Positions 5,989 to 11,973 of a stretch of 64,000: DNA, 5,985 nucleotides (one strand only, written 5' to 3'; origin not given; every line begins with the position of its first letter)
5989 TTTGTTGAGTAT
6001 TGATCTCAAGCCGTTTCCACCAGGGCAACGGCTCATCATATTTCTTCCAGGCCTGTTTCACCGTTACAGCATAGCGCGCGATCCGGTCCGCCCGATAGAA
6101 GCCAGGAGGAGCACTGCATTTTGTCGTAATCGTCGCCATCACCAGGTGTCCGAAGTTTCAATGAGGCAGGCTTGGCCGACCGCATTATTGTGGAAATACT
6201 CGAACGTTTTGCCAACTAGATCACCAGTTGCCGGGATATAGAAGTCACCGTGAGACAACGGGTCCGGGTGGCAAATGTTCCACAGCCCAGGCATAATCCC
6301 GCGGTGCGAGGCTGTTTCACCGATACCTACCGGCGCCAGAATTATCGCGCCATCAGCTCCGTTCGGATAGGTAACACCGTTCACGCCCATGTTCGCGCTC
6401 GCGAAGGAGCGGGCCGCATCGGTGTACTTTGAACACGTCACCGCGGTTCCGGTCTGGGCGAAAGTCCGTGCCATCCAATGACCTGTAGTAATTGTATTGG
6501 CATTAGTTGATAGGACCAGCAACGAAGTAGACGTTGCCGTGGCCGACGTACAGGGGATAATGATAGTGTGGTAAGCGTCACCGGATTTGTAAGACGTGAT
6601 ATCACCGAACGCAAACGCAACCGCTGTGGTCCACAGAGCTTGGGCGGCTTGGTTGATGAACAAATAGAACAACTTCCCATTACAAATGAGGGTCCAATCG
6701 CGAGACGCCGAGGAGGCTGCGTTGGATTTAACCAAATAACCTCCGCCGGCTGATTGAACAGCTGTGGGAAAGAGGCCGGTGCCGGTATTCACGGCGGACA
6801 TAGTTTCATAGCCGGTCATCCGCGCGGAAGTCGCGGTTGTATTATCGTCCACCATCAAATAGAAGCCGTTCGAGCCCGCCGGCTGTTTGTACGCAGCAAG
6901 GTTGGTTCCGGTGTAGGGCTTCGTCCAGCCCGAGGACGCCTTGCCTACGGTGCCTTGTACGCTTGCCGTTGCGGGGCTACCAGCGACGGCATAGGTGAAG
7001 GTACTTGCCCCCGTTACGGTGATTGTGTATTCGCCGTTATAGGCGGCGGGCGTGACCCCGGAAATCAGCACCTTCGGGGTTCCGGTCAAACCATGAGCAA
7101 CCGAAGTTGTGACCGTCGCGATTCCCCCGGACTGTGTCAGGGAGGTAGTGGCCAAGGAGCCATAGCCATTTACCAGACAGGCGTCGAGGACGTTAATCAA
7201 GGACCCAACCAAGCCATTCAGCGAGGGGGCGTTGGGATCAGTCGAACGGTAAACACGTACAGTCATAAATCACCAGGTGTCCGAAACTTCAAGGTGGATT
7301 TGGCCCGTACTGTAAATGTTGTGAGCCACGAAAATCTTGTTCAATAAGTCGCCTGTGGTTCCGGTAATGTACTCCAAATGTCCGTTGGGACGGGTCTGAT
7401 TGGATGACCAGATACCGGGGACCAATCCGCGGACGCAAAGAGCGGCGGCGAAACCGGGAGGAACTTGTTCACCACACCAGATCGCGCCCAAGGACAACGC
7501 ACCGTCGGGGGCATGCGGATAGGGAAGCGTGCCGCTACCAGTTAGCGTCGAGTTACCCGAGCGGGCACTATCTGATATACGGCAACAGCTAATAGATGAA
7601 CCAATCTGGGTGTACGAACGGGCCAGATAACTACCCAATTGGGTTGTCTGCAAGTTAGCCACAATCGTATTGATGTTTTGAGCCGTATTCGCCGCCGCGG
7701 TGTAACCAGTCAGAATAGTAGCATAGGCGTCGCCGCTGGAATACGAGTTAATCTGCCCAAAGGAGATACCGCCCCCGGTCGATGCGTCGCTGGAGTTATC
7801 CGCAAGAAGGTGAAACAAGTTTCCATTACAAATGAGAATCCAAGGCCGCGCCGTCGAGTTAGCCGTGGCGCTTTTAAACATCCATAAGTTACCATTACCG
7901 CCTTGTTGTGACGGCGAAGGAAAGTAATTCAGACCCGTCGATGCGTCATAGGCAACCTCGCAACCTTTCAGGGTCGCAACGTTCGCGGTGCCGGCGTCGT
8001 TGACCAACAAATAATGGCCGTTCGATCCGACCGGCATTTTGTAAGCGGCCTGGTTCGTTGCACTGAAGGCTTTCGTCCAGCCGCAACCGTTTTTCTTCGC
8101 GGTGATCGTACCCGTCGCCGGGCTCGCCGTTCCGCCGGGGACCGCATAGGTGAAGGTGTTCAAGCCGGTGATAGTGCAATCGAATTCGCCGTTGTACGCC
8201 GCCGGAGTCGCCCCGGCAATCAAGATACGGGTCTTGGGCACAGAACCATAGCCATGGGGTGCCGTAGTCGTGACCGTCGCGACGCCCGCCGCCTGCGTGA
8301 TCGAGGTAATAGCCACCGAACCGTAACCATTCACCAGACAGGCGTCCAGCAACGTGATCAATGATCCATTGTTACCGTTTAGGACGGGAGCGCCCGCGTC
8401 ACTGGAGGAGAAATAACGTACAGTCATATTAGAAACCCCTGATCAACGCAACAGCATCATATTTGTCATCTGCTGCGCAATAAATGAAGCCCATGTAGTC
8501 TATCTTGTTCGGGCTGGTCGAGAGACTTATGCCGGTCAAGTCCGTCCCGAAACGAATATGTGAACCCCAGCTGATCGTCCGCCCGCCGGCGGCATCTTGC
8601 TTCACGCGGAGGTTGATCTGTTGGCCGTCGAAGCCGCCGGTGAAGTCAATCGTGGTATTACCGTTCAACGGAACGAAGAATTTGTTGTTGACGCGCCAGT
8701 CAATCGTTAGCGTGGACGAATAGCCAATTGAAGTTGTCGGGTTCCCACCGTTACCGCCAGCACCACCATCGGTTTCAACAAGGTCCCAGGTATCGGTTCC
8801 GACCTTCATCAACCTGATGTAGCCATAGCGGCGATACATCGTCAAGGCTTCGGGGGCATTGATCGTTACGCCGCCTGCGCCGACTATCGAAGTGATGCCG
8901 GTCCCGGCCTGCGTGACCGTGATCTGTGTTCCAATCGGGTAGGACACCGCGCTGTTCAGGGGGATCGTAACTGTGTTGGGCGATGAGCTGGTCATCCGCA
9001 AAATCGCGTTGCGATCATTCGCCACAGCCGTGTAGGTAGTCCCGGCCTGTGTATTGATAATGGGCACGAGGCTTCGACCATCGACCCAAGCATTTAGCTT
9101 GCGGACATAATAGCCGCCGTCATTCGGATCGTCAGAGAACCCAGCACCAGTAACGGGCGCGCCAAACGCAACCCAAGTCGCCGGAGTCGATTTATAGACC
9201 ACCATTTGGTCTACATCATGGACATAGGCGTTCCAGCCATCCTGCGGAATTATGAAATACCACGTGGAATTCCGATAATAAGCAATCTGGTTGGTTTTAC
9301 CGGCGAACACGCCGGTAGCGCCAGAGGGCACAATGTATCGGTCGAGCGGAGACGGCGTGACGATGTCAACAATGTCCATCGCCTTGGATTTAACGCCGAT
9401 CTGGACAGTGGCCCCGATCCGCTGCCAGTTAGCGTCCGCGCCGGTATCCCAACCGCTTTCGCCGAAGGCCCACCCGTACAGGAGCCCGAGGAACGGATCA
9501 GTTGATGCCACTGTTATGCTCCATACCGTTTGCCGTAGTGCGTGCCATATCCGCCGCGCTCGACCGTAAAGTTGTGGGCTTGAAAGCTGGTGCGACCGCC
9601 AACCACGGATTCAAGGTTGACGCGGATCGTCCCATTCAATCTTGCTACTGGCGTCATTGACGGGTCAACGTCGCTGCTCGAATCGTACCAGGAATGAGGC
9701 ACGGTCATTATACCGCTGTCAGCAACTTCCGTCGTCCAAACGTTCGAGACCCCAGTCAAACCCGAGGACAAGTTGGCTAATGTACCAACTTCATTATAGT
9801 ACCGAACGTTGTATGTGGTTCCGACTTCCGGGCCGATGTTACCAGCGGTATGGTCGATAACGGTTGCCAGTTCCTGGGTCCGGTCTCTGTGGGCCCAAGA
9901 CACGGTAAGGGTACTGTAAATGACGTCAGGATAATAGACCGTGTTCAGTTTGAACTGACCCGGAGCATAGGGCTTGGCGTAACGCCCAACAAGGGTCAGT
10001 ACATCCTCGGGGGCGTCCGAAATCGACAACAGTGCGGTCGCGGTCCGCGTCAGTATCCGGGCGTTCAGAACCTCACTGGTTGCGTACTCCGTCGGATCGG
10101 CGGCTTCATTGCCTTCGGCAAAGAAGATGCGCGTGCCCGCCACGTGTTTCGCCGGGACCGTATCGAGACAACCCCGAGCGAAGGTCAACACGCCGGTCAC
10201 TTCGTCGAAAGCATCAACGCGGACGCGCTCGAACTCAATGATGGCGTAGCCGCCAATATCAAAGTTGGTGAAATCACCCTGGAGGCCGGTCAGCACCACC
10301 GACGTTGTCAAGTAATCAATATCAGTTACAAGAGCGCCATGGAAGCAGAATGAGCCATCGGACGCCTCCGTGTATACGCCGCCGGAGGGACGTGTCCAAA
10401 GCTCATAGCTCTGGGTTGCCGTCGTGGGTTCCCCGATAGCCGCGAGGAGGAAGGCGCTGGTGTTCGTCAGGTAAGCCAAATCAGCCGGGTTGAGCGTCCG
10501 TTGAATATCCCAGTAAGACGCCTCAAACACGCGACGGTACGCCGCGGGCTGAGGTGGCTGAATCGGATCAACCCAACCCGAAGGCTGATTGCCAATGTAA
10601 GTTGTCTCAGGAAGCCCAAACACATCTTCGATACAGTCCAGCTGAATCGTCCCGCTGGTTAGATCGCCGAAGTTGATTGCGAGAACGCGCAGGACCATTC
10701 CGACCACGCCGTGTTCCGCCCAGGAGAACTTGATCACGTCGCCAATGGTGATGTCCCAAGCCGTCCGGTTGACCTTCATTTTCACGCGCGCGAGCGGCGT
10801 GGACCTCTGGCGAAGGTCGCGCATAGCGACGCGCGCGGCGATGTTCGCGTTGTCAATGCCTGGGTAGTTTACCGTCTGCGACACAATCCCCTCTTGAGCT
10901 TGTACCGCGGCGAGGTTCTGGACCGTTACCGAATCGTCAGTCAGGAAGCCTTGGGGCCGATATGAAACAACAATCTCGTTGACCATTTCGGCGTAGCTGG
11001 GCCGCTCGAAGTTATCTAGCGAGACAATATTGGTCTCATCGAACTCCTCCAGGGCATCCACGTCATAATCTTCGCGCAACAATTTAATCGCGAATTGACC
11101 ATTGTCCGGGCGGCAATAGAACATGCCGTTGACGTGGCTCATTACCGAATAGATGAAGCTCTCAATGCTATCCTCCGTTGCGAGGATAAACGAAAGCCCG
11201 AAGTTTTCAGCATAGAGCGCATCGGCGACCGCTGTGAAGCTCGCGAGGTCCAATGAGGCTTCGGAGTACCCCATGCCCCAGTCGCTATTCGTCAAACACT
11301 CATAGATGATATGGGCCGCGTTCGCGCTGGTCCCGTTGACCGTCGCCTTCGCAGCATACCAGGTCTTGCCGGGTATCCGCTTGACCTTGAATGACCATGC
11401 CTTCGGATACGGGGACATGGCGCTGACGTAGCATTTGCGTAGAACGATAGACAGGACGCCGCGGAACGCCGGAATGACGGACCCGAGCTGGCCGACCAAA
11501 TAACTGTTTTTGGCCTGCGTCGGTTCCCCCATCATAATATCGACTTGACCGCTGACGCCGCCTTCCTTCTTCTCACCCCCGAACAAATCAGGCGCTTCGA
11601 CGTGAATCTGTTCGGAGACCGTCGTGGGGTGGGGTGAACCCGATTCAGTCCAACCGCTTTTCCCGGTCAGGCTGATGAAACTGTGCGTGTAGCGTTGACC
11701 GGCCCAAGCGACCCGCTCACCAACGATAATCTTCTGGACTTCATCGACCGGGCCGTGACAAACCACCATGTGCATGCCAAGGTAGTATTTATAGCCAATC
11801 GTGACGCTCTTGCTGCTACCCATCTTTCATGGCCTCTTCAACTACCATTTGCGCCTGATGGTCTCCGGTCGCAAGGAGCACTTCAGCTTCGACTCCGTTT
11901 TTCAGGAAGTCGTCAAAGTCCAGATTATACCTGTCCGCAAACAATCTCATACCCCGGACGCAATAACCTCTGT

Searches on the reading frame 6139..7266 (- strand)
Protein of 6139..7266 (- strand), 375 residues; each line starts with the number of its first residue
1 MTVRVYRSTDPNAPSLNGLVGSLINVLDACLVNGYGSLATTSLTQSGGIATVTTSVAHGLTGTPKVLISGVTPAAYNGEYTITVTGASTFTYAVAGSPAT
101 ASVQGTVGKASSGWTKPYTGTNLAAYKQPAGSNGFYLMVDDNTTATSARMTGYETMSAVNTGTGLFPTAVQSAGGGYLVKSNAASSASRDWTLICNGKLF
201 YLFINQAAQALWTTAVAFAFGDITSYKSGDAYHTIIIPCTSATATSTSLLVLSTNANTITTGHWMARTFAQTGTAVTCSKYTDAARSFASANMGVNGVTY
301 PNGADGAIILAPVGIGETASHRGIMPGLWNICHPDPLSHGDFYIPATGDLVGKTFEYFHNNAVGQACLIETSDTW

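Call 22: search_protein_families(library=phrogs, proteins=[window:6139-7266:-], max_evalue=0.001)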
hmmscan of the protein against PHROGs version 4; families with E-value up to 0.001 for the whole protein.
window:6139-7266:- (375 aa): 4 families
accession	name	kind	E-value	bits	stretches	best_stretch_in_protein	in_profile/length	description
phrog_9998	-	unknown function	8.4e-73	246.9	1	1-337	4-356/401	-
phrog_9600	-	tail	9.5e-50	171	2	104-375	34-329/330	tail assembly protein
phrog_19312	-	unknown function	5.7e-13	49.8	2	2-62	4-70/332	-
phrog_5838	-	head and packaging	2.8e-06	26.4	1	42-154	384-492/1106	virion structural protein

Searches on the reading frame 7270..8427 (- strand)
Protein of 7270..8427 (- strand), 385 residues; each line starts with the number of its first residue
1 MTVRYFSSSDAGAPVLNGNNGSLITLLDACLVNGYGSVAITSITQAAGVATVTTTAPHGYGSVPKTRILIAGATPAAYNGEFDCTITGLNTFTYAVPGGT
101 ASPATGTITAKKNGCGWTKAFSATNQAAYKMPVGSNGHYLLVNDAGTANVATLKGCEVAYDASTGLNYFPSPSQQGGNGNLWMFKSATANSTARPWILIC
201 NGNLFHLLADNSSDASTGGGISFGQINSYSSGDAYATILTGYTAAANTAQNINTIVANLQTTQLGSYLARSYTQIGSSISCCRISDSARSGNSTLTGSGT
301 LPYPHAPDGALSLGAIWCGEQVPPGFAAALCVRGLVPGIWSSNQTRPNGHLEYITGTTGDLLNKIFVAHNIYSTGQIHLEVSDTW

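Call 22: search_protein_families(library=phrogs, proteins=[window:7270-8427:-], max_evalue=0.001)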
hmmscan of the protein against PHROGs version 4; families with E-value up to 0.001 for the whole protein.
window:7270-8427:- (385 aa): 3 families
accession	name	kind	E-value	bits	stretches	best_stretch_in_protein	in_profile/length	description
phrog_9998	-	unknown function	1.6e-66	226.2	1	1-348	4-356/401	-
phrog_9600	-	tail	6.8e-40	138.6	2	112-385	39-329/330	tail assembly protein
phrog_19312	-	unknown function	2.1e-07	31.5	0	7-38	9-41/332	-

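Call 47: search_dna_similar(query=window:7270-8427:-, collection=phages, mode=protein, max_rows=15)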
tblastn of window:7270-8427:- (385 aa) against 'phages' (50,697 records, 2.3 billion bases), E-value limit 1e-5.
Records with a match: 56; places in all: 57; records where one place covers at least 80% of the query: 20.
Best place of each record, by identity: <60% 56.
By first word of the organism name: Xanthomonas 18; Stenotrophomonas 11; Ralstonia 6; Xylella 6; Pseudomonas 5; Acidovorax 4; Sphingomonas 2; Curvibacter 1; Clavibacter 1; Caudoviricetes 1; and 1 more.
By host as written in the record: Stenotrophomonas maltophilia 7; Ralstonia solanacearum 6; - 6; Xylella fastidiosa 4; Xanthomonas arboricola pv. juglandis IVIA 1317-1a 4; Acidovorax citrulli 4; Pseudomonas sp. 4; Xanthomonas sp. 3; and 13 more.
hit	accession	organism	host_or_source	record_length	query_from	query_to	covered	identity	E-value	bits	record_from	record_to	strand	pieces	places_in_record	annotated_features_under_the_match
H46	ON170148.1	Ralstonia phage YO088_1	Ralstonia solanacearum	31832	1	385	100%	33.2%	1e-32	135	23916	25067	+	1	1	record has no annotation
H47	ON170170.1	Ralstonia phage YO098_1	Ralstonia solanacearum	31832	1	385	100%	33.2%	1e-32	135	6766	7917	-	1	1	record has no annotation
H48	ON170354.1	Ralstonia phage YO381_1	Ralstonia solanacearum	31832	1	385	100%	33.2%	1e-32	135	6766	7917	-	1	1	record has no annotation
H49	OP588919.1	Curvibacter phage PCA1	Curvibacter sp. AEP1.3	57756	1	344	89%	37.0%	2e-34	140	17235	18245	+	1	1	hypothetical protein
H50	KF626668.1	Xylella phage Salvo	Xylella fastidiosa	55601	1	385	100%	32.6%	2e-25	169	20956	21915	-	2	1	tail assembly protein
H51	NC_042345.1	Xylella phage Salvo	Xylella fastidiosa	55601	1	385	100%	32.6%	2e-25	169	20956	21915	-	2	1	tail assembly protein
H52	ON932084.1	Xanthomonas phage vB_Xar_IVIA-DoCa10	Xanthomonas arboricola pv. juglandis ...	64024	1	385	83%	38.6%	5e-27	174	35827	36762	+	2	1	hypothetical protein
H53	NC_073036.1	Xanthomonas phage vB_Xar_IVIA-DoCa10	Xanthomonas arboricola pv. juglandis ...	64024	1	385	83%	38.6%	5e-27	174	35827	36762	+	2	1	hypothetical protein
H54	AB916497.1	Ralstonia phage RS138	Ralstonia solanacearum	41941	1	344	89%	35.0%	2e-30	129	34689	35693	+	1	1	hypothetical protein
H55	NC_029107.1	Ralstonia phage RS138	Ralstonia solanacearum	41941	1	344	89%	35.0%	2e-30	129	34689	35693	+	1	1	hypothetical protein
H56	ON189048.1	Xanthomonas phage Seregon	-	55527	1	385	81%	37.4%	2e-26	172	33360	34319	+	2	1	tail assembly protein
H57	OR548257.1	Clavibacter phage 33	Clavibacter michiganensis subsp. ...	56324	1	385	83%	36.5%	2e-25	171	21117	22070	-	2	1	tail assembly protein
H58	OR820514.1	Xanthomonas phage AhaSv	Xanthomonas campestris pv. campestris ...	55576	1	385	81%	36.4%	3e-26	171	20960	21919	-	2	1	tail assembly protein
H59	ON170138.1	Ralstonia phage YO084_2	Ralstonia solanacearum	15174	1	347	90%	32.6%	3e-34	140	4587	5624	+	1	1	record has no annotation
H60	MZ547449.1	Acidovorax phage ACF1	Acidovorax citrulli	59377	2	375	97%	29.2%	5e-21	100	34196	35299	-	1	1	hypothetical protein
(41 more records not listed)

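Call 49: find_related_loci(query=window:7270-8427:-, collection=genome_contigs, flank=3000)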
Query window:7270-8427:- (385 aa) in genome_contigs; peptide patterns used: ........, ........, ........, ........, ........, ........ (x = any residue, [..] = any of these).
163 stretches matched a pattern; 20 encode a relative of the query (tblastn E <= 1e-3); 20 distinct loci.
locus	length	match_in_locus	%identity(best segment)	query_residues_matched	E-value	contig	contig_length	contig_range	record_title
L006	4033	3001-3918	38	2-313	6e-50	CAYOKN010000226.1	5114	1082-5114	MAG TPA_asm: uncultured Rhodospirillaceae bacterium isolate SRP290908_co2_141 genome assembly, contig: NODE_25002_length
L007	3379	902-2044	30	3-382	3e-36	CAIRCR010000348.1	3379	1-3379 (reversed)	MAG: uncultured proteobacterium isolate KT_bin-2439 genome assembly, contig: bin-2439:348/552, whole genome shotgun sequ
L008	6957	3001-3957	35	1-385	8e-36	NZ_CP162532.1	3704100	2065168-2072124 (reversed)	Burkholderia anthina strain LMG 22950 chromosome 1, complete sequence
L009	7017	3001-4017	33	2-344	9e-35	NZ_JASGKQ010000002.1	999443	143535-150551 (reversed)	MAG: Roseateles sp. isolate 5N600 JMF-2111-06-0005.ont.bin.600_1, whole genome shotgun sequence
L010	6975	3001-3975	34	6-385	3e-31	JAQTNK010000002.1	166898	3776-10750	MAG: Rhodocyclaceae bacterium isolate STA_62 NODE_191_length_166898_cov_5.366425_Sandtown_A, whole genome shotgun sequen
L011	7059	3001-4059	31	2-385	6e-30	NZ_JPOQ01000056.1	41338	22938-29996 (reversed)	Ferrovum myxofaciens strain P3G Contig56, whole genome shotgun sequence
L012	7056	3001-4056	30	1-385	3e-28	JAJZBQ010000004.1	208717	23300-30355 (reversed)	MAG: Proteobacteria bacterium isolate JA1.bin11 NODE_34_length_208717_cov_483.763009, whole genome shotgun sequence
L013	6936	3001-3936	32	1-385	1e-34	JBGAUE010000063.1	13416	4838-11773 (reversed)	MAG: Chromatiaceae bacterium isolate MAG_AAO_AS.1 AAOAS-1_NODE_63_length_13416_cov_18.771416, whole genome shotgun seque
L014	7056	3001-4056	30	1-385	1e-26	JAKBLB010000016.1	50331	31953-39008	MAG: Proteobacteria bacterium isolate DX2.bin19 NODE_609_length_50331_cov_192.098717, whole genome shotgun sequence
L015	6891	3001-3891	29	1-385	3e-24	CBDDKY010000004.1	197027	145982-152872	MAG: Gammaproteobacteria bacterium isolate 52745927-b1b6-4c7f-adfe-cb2bbb5e8400 genome assembly, contig: contig_4, whole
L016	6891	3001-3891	28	1-385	5e-22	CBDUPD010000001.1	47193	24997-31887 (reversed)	MAG TPA_asm: uncultured Spongiibacteraceae bacterium isolate SRR22808116_metabat2_46 genome assembly, contig: ERZ2504345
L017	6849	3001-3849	30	6-367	4e-19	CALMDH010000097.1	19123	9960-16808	MAG TPA_asm: uncultured Gammaproteobacteria bacterium isolate SRR8859111_bin.159_CONCOCT_v1.1_MAG genome assembly, conti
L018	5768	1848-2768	27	1-381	2e-18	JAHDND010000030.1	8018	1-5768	MAG: Candidatus Thiosymbion sp. isolate R3-B40 k141_155241, whole genome shotgun sequence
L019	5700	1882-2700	31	6-356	4e-18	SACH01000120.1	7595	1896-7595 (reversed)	MAG: Gammaproteobacteria bacterium isolate INTA.CYC.166 contig-100_8919, whole genome shotgun sequence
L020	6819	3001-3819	31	6-356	4e-18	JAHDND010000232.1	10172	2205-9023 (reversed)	MAG: Candidatus Thiosymbion sp. isolate R3-B40 k141_152363, whole genome shotgun sequence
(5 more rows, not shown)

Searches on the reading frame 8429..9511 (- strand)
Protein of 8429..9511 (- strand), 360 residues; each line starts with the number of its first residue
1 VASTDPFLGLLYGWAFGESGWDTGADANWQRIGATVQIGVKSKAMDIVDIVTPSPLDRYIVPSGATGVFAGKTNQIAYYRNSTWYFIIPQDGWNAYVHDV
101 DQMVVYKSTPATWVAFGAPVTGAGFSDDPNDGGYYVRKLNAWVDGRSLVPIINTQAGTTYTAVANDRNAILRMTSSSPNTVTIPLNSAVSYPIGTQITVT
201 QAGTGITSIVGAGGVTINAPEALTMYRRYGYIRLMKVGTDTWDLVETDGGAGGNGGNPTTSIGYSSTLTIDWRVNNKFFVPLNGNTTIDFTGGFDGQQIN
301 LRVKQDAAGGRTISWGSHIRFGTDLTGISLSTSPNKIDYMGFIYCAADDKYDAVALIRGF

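Call 22: search_protein_families(library=phrogs, proteins=[window:8429-9511:-], max_evalue=0.001)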
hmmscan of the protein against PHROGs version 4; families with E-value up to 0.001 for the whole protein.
window:8429-9511:- (360 aa): 12 families
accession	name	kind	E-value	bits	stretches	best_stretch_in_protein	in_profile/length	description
phrog_21978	-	unknown function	2e-31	110.6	1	3-244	3-213/220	-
phrog_5363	-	unknown function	1.8e-27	97.7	1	1-121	4-121/245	-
phrog_35360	-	tail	8.6e-19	68.8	1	3-175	4-168/260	tail fiber protein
phrog_19976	-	tail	3.9e-17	63.5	1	265-359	161-255/256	tail assembly protein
phrog_15388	-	unknown function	1.5e-15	58.4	1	31-123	29-118/345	-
phrog_7049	-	tail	2.3e-15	57.7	1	4-115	5-113/246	tail fiber protein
phrog_8780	-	tail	1.1e-14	54.6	1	152-243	659-750/755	minor tail protein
phrog_13925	-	unknown function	1.5e-11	44.5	1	32-128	30-128/640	-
phrog_18179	-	head and packaging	2.9e-11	44.3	1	150-245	381-477/482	virion structural protein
phrog_25093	-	unknown function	1.5e-10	41.5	1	30-122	32-123/564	-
phrog_20194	-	unknown function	3e-07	30.7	1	149-248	289-386/495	-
phrog_16053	-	tail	6e-06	27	1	159-243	64-145/310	tail fiber protein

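Call 48: search_dna_similar(query=window:8429-9511:-, collection=phages, mode=protein, max_rows=15)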
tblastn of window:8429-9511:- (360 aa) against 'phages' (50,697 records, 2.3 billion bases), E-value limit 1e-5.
Records with a match: 345; places in all: 347; records where one place covers at least 80% of the query: 0.
Best place of each record, by identity: <60% 345.
By first word of the organism name: Gordonia 186; Pseudomonas 49; Klebsiella 24; Xanthomonas 19; Ruegeria 11; Stenotrophomonas 10; Brevundimonas 7; Xylella 6; Variovorax 5; Rhodobacter 5; and 16 more.
By host as written in the record: Gordonia terrae 3612 170; Pseudomonas aeruginosa 22; - 13; Ruegeria pomeroyi DSS-3 10; Gordonia terrae CAG3 10; Pseudomonas aeruginosa PA14 8; Stenotrophomonas maltophilia 8; Xanthomonas arboricola pv. juglandis IVIA 1317-1a 6; and 54 more.
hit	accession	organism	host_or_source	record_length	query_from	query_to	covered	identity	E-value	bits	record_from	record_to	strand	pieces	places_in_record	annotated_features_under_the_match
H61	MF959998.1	Marinobacter phage PS6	Marinobacter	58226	1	243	68%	34.7%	2e-29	125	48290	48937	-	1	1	hypothetical protein (x2)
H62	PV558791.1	Variovorax phage VBv52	Variovorax boronicumulans DSM 21722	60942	1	247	69%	30.3%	2e-30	128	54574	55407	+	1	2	record has no annotation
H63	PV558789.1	Variovorax phage V45iii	Variovorax sp. SCN45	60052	2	185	51%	39.2%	3e-19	95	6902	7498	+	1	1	record has no annotation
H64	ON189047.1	Xanthomonas phage Mallos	Xanthomonas translucens pv. translucens ...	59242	2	198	55%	32.7%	2e-15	84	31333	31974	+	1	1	putative tail protein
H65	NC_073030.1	Xanthomonas phage Mallos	Xanthomonas translucens pv. translucens ...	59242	2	198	55%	32.7%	2e-15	84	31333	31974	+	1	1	putative tail protein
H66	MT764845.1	Ruegeria phage Tedan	Ruegeria sp. AU67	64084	39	244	46%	37.3%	3e-9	119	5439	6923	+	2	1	hypothetical protein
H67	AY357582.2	Burkholderia phage BcepNazgul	-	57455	8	228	61%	27.6%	9e-10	66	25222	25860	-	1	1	tail fiber protein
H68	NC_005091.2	Burkholderia phage BcepNazgul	Burkholderia cepacia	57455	8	228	61%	27.6%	9e-10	66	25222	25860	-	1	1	tail fiber protein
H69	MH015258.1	Ruegeria phage vB_RpoS-V16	Ruegeria pomeroyi DSS-3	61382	4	245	67%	25.1%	2e-9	65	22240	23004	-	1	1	putative tail protein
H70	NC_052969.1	Ruegeria phage vB_RpoS-V16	Ruegeria pomeroyi DSS-3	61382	4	245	67%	25.1%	2e-9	65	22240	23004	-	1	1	putative tail protein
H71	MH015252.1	Ruegeria phage vB_RpoS-V18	Ruegeria pomeroyi DSS-3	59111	4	245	67%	24.7%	2e-8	62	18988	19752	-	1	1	hypothetical protein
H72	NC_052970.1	Ruegeria phage vB_RpoS-V18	Ruegeria pomeroyi DSS-3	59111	4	245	67%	24.7%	2e-8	62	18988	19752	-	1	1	hypothetical protein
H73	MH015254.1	Ruegeria phage vB_RpoS-V11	Ruegeria pomeroyi DSS-3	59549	4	245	67%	24.7%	2e-8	62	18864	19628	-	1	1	hypothetical protein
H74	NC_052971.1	Ruegeria phage vB_RpoS-V11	Ruegeria pomeroyi DSS-3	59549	4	245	67%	24.7%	2e-8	62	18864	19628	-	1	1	hypothetical protein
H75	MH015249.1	Ruegeria phage vB_RpoS-V7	Ruegeria pomeroyi DSS-3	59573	4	245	67%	24.7%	2e-8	62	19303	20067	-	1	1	hypothetical protein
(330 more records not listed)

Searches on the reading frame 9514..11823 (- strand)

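Call 7: search_protein_families(library=phrogs, proteins=[window:9514-11823:-], max_evalue=0.00001)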
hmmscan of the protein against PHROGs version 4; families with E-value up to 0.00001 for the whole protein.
window:9514-11823:- (769 aa): 4 families
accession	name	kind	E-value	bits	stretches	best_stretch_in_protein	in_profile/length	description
phrog_1101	-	tail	2.3e-290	967.8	1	1-768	77-814/1405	tail protein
phrog_6284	-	tail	2.8e-206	689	1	1-714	2-732/1280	tail protein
phrog_21247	-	tail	1.7e-97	328.1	1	2-476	2-470/508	tail protein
phrog_31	-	tail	1.1e-08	34.3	1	163-396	528-765/1565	central tail fiber J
